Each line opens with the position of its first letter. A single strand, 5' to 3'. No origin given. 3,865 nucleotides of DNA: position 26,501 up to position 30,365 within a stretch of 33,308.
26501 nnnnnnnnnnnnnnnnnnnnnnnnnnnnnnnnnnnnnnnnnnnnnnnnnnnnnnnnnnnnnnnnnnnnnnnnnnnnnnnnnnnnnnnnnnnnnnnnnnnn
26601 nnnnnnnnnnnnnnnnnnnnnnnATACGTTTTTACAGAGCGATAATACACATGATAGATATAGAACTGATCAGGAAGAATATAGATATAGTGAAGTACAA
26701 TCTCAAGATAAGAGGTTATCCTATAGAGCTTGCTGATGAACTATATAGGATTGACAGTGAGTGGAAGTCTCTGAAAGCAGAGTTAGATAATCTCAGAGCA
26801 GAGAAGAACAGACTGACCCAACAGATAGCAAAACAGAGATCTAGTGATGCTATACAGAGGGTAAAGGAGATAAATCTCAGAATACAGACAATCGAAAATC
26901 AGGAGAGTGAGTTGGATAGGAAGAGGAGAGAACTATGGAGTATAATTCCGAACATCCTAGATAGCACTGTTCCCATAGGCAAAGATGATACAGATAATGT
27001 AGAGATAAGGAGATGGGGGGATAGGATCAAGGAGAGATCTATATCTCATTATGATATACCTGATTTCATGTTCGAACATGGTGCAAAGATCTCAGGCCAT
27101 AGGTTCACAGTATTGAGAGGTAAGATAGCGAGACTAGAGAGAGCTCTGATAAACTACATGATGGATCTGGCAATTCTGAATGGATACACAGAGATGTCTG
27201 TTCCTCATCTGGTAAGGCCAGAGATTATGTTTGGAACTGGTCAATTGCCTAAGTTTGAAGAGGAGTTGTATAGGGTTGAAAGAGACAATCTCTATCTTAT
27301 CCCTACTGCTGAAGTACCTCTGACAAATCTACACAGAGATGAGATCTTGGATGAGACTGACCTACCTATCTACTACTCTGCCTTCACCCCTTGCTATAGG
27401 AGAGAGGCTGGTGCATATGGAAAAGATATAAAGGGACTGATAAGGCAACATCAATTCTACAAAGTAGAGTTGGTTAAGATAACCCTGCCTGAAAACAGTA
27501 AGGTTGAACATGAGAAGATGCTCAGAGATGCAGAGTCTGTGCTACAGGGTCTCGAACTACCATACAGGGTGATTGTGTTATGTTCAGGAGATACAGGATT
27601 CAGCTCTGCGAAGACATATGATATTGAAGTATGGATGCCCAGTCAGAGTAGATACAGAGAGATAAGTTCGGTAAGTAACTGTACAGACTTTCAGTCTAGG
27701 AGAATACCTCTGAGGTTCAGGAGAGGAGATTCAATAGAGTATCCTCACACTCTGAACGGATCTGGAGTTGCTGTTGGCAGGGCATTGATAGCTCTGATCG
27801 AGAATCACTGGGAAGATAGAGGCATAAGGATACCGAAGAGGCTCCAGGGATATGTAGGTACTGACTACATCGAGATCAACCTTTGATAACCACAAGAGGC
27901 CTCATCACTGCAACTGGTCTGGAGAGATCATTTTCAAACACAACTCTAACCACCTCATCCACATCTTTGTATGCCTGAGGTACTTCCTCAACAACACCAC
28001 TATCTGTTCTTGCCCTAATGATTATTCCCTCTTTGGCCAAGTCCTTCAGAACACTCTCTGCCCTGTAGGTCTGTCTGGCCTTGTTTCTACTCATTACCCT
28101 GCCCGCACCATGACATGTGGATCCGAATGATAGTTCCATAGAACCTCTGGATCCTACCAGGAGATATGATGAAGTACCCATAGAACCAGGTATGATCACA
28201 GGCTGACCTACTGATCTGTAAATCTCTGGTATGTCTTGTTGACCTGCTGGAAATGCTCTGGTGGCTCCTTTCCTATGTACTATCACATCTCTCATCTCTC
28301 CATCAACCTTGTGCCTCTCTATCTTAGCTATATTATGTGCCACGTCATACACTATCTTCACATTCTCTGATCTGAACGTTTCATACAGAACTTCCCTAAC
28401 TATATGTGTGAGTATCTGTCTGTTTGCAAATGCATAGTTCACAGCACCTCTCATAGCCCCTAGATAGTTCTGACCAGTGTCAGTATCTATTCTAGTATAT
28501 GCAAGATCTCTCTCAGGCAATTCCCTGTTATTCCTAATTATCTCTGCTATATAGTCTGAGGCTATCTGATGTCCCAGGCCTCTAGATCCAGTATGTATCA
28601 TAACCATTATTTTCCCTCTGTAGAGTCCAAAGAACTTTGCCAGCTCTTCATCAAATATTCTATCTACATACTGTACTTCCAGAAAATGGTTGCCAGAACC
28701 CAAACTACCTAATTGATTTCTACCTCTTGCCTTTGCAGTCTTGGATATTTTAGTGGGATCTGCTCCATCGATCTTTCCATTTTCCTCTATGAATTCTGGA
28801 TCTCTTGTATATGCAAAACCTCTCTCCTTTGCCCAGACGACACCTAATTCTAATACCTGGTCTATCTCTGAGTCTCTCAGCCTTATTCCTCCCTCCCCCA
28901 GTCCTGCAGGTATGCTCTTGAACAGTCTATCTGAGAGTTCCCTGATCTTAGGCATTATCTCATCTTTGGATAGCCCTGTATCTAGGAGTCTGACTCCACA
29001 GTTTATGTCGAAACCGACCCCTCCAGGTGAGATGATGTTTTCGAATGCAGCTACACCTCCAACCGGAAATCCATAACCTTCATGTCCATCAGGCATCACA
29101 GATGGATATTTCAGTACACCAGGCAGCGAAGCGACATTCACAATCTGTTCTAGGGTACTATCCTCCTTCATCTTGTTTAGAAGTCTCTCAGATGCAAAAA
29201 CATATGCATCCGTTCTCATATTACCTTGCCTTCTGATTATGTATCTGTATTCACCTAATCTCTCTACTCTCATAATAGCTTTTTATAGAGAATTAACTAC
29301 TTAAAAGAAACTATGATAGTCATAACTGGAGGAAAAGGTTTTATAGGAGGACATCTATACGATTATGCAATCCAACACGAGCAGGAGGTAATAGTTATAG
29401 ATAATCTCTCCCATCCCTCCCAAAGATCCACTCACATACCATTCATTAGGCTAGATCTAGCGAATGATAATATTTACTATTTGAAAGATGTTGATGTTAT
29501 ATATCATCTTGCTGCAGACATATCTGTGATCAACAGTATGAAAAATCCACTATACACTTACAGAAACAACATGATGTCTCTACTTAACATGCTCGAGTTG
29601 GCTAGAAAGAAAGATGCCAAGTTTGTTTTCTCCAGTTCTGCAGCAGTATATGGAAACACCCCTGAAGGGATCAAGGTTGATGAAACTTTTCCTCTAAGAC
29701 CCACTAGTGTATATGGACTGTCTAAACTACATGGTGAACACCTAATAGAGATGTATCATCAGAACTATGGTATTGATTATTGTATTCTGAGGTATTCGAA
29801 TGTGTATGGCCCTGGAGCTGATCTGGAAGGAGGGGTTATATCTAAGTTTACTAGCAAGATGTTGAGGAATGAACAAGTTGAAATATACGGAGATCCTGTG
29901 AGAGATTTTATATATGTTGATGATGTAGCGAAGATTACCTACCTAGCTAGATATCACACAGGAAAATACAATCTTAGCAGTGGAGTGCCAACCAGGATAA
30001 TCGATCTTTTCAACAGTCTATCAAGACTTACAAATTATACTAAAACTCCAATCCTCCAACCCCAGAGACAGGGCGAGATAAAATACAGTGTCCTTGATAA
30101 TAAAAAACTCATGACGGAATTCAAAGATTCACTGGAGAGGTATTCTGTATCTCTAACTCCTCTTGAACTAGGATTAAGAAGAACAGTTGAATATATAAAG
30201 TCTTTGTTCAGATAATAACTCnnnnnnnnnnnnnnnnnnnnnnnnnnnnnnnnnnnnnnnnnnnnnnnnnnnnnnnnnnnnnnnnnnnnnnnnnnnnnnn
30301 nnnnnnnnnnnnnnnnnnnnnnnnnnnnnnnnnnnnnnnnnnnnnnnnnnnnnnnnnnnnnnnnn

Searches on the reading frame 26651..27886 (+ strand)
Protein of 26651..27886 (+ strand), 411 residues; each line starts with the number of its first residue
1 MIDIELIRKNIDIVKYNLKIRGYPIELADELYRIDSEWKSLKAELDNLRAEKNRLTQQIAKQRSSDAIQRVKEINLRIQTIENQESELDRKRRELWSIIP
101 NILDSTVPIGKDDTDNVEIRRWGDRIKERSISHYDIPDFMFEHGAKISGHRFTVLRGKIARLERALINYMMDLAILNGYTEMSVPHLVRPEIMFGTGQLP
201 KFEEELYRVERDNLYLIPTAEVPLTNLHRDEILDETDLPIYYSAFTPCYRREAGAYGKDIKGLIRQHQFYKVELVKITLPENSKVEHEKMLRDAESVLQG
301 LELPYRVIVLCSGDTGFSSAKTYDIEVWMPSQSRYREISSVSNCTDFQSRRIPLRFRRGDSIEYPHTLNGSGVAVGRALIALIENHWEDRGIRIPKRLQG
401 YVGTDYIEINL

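Call 31: search_protein_families(library=pfam, proteins=[window:26651-27886:+], max_evalue=0.001)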
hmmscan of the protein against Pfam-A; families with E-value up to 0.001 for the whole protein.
window:26651-27886:+ (411 aa): 3 families
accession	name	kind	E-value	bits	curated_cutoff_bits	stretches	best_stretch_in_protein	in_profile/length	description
PF00587.30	tRNA-synt_2b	-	1.9e-43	149.1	29.3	1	207-386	1-179/179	tRNA synthetase class II core domain (G, H, P, S and T)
PF02403.27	Seryl_tRNA_N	-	1.4e-19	70.8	28.2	1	1-102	1-107/108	Seryl-tRNA synthetase N-terminal domain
PF16740.10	SKA2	-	0.00038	20.7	30.1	0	24-62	40-78/110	Spindle and kinetochore-associated protein 2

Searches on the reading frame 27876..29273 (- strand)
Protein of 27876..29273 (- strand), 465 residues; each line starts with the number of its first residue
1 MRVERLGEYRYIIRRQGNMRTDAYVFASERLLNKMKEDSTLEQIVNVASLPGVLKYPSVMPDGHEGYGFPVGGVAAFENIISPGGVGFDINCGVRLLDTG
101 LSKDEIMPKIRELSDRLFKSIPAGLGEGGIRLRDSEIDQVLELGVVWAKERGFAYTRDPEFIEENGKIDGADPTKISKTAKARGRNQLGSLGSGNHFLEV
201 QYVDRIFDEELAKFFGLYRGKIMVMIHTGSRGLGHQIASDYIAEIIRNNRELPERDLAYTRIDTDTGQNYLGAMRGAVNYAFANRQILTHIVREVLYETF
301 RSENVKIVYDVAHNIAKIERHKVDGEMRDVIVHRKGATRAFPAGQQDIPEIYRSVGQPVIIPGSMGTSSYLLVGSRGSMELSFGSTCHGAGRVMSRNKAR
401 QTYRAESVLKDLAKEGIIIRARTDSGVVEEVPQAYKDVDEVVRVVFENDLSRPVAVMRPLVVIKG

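Call 31: search_protein_families(library=pfam, proteins=[window:27876-29273:-], max_evalue=0.001)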
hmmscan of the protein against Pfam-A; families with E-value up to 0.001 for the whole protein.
window:27876-29273:- (465 aa): 1 family
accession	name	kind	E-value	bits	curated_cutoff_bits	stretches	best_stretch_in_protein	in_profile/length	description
PF01139.22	RtcB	-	2.4e-165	551.4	27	1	43-465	1-426/426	tRNA-splicing ligase RtcB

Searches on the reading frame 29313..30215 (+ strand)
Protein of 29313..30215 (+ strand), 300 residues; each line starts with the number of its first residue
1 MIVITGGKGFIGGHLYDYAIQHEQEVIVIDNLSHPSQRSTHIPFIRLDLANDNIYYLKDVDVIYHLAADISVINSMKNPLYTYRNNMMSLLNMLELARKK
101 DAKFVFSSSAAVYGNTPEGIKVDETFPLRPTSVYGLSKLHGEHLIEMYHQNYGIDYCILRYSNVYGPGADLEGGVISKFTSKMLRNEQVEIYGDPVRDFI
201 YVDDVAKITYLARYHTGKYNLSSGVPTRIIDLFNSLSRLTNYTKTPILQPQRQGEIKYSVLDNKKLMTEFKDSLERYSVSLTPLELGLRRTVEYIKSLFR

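Call 31: search_protein_families(library=pfam, proteins=[window:29313-30215:+], max_evalue=0.001)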
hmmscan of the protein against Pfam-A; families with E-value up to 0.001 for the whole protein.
window:29313-30215:+ (300 aa): 6 families
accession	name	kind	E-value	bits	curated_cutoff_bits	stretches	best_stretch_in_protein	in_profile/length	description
PF01370.27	Epimerase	-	6e-58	196.5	20.9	1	2-215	1-227/240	NAD dependent epimerase/dehydratase family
PF16363.11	GDP_Man_Dehyd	-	1.3e-44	153.5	27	1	4-234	2-260/332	GDP-mannose 4,6 dehydratase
PF04321.23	RmlD_sub_bind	-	7.9e-17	61.7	27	1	2-275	3-272/287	RmlD substrate binding domain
PF07993.18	NAD_binding_4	-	1.1e-14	54.7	20.1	1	47-179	75-219/258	Male sterility protein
PF01073.25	3Beta_HSD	-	2.4e-14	53.5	22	1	3-212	1-228/280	3-beta hydroxysteroid dehydrogenase/isomerase family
PF02719.21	Polysacc_synt_2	-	1.8e-13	50.8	20.2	1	3-251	2-253/293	Polysaccharide biosynthesis protein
